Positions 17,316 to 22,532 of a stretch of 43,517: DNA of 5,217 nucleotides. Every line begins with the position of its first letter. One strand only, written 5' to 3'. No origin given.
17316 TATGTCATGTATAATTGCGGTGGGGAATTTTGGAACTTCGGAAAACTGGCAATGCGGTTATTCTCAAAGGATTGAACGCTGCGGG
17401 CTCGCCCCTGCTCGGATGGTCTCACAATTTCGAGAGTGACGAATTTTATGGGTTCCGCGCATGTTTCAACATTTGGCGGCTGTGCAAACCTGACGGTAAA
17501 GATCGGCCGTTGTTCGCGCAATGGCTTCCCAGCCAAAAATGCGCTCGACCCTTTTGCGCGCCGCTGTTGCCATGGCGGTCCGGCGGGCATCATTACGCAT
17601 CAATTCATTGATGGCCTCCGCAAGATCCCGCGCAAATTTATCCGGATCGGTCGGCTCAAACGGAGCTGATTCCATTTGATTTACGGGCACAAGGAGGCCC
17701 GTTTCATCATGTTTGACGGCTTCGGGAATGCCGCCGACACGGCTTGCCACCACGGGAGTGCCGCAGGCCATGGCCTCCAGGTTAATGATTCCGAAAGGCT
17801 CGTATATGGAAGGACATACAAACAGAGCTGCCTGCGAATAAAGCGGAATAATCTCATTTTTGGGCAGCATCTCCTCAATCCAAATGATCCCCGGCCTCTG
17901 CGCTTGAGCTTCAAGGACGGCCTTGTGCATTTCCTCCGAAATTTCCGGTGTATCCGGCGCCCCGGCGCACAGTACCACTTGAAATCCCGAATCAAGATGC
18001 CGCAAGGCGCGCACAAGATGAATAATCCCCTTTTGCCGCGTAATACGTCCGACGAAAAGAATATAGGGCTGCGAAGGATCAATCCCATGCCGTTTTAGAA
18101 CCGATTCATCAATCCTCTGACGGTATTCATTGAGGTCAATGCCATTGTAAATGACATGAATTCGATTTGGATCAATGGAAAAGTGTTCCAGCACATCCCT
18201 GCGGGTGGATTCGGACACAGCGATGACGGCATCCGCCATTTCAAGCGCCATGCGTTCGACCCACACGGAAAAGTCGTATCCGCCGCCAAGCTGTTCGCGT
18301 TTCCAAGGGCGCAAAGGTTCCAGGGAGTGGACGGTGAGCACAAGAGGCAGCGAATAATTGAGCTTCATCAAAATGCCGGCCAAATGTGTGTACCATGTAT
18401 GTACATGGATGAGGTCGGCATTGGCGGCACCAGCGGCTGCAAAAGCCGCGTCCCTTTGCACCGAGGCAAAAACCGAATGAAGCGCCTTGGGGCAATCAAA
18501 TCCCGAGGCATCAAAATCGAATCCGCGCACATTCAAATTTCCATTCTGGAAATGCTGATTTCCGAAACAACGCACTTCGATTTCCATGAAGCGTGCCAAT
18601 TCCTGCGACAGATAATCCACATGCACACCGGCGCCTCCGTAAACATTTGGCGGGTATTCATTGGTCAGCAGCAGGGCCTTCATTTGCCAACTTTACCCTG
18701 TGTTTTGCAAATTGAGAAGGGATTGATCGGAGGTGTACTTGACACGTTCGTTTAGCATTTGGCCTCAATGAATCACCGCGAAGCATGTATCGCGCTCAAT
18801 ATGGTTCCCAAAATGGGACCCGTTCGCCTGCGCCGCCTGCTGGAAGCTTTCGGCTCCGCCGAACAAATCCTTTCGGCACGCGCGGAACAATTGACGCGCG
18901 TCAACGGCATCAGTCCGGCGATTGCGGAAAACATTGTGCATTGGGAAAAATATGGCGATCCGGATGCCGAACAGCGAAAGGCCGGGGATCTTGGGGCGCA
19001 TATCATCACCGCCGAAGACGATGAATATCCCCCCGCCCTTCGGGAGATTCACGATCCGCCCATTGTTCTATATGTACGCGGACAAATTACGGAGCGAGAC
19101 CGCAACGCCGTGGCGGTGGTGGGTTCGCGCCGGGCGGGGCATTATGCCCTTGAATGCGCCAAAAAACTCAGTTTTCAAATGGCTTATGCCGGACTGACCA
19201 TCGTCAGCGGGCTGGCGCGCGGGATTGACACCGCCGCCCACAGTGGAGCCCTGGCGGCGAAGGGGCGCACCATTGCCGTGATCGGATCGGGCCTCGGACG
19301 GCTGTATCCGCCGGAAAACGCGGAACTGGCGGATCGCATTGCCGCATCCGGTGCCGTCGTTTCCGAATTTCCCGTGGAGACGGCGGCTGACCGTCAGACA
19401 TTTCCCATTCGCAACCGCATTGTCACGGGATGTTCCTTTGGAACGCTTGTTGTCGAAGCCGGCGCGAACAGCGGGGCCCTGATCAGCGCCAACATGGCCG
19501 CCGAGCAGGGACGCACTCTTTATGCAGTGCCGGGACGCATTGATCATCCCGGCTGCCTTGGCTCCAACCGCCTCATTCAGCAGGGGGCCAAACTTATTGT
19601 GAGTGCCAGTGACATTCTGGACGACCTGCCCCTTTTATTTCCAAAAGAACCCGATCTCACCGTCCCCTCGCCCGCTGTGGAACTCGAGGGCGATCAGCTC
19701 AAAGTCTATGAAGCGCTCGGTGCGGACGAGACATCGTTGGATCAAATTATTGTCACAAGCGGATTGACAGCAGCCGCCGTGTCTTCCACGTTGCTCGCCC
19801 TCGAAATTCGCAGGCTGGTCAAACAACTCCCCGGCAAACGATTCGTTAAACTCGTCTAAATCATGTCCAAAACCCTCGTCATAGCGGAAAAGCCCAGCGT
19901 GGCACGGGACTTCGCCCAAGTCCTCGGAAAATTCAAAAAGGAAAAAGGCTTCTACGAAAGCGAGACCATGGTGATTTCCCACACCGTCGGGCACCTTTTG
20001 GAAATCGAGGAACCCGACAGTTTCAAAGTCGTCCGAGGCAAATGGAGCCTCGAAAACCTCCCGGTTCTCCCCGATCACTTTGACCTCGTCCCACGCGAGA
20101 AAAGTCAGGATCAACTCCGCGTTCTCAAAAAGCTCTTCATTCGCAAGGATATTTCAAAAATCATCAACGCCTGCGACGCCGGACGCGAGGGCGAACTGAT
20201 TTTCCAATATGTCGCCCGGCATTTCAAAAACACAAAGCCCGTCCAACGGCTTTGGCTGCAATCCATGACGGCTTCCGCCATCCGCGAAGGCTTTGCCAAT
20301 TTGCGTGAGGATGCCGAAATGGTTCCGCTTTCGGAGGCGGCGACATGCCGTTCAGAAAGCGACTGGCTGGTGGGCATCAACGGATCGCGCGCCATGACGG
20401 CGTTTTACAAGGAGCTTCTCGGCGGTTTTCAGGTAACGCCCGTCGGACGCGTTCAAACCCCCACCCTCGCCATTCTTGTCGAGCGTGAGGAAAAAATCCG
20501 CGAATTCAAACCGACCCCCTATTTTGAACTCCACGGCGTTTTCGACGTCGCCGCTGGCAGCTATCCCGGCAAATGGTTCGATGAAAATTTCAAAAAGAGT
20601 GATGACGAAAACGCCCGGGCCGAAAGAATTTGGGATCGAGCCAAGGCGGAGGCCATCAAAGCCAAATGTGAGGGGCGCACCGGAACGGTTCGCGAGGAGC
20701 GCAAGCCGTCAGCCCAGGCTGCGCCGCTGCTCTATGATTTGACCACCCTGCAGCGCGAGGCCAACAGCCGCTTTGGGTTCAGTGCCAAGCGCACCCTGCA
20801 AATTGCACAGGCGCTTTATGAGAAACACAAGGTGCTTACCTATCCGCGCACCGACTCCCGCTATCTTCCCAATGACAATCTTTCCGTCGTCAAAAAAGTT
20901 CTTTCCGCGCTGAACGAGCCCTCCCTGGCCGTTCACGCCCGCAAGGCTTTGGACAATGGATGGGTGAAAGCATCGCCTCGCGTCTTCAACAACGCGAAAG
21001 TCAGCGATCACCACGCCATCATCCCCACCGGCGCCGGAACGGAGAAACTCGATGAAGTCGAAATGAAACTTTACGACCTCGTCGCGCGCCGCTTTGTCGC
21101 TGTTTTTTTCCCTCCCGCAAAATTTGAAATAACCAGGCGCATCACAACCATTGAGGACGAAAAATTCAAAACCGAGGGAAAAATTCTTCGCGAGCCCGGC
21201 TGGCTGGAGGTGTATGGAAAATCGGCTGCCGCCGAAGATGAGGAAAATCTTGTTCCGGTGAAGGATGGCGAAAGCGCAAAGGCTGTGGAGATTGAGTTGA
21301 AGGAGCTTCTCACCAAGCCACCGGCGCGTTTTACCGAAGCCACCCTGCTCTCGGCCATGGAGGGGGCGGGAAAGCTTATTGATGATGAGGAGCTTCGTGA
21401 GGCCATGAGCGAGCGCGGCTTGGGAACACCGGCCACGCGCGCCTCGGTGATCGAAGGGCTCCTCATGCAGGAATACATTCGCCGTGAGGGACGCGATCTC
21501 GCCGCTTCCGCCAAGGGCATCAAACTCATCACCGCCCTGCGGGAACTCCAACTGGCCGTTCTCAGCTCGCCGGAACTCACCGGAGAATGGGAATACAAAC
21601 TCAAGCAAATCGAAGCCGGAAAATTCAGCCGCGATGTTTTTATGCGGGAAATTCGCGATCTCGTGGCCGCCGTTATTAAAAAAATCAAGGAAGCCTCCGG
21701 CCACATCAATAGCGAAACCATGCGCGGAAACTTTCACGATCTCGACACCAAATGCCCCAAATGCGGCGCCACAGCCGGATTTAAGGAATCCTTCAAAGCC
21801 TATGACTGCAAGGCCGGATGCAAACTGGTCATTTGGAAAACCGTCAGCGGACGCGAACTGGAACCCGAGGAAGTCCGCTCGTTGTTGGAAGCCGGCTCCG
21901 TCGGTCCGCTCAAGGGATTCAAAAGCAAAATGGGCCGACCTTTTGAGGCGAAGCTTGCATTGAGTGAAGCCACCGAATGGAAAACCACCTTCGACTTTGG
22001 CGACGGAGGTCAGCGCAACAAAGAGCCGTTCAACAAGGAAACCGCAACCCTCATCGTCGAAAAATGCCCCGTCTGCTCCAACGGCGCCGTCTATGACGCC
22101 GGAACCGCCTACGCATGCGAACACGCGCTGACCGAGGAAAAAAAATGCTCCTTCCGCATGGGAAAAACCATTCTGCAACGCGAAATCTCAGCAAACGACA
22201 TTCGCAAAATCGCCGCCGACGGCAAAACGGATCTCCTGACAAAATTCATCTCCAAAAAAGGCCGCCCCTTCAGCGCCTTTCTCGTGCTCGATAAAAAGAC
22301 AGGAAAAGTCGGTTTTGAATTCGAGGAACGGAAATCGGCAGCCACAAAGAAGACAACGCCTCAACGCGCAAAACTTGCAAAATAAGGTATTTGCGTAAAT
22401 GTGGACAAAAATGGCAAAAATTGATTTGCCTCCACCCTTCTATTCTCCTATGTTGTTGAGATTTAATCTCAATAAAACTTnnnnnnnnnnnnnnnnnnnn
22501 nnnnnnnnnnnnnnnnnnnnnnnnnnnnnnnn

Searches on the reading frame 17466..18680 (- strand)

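Call 25: search_protein_families(library=pfam, proteins=[window:17466-18680:-], max_evalue=0.0001)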
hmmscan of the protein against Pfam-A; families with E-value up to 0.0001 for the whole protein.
window:17466-18680:- (404 aa): 7 families
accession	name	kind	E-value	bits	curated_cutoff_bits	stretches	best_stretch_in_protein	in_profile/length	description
PF00534.26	Glycos_transf_1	-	1.8e-34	119.2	26.4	1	196-338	7-147/172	Glycosyl transferases group 1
PF13439.12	Glyco_transf_4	-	1.9e-31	109.8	28.5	1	14-184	1-169/170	Glycosyltransferase Family 4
PF13692.12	Glyco_trans_1_4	-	5.1e-29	101.8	27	1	205-345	2-128/142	Glycosyl transferases group 1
PF13579.12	Glyco_trans_4_4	-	9.2e-21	75.3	29.7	1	15-180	1-158/158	Glycosyl transferase 4-like domain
PF20706.3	GT4-conflict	-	3.6e-18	66.1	26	1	141-389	139-383/385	Family 4 Glycosyltransferase in conflict systems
PF08323.17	Glyco_transf_5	-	1.2e-10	41.9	22.7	1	76-167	116-228/239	Starch synthase catalytic domain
PF13524.12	Glyco_trans_1_2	-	3.9e-08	33.8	25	1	270-390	33-141/144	Glycosyl transferase-like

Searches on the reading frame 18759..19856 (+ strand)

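Call 25: search_protein_families(library=pfam, proteins=[window:18759-19856:+], max_evalue=0.0001)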
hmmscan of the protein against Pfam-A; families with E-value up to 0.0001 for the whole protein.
window:18759-19856:+ (366 aa): 4 families
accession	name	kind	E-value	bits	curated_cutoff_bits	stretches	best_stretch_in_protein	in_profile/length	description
PF02481.21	DNA_processg_A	-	1.9e-73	246.6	29.6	1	78-281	5-211/212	DNA recombination-mediator protein A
PF17782.7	DprA_WH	-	4.1e-15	56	22.9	1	303-360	4-61/61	DprA winged helix domain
PF14520.12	HHH_5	-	5.3e-10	40.1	27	1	13-60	4-52/57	Helix-hairpin-helix domain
PF12826.13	HHH_2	-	2.7e-06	27.9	27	1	17-62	9-54/64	Helix-hairpin-helix motif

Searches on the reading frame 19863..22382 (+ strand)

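Call 25: search_protein_families(library=pfam, proteins=[window:19863-22382:+], max_evalue=0.0001)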
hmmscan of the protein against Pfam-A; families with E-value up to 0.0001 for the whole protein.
window:19863-22382:+ (840 aa): 3 families
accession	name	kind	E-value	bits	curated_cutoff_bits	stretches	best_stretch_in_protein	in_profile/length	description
PF01131.25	Topoisom_bac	-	5.7e-116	388.3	35.1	1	155-594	5-410/411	DNA topoisomerase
PF13342.12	Toprim_Crpt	-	6e-40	135.5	32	2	652-712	1-59/60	C-terminal repeat of topoisomerase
PF01751.28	Toprim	-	6.6e-11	42.7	23.1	1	4-130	1-91/96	Toprim domain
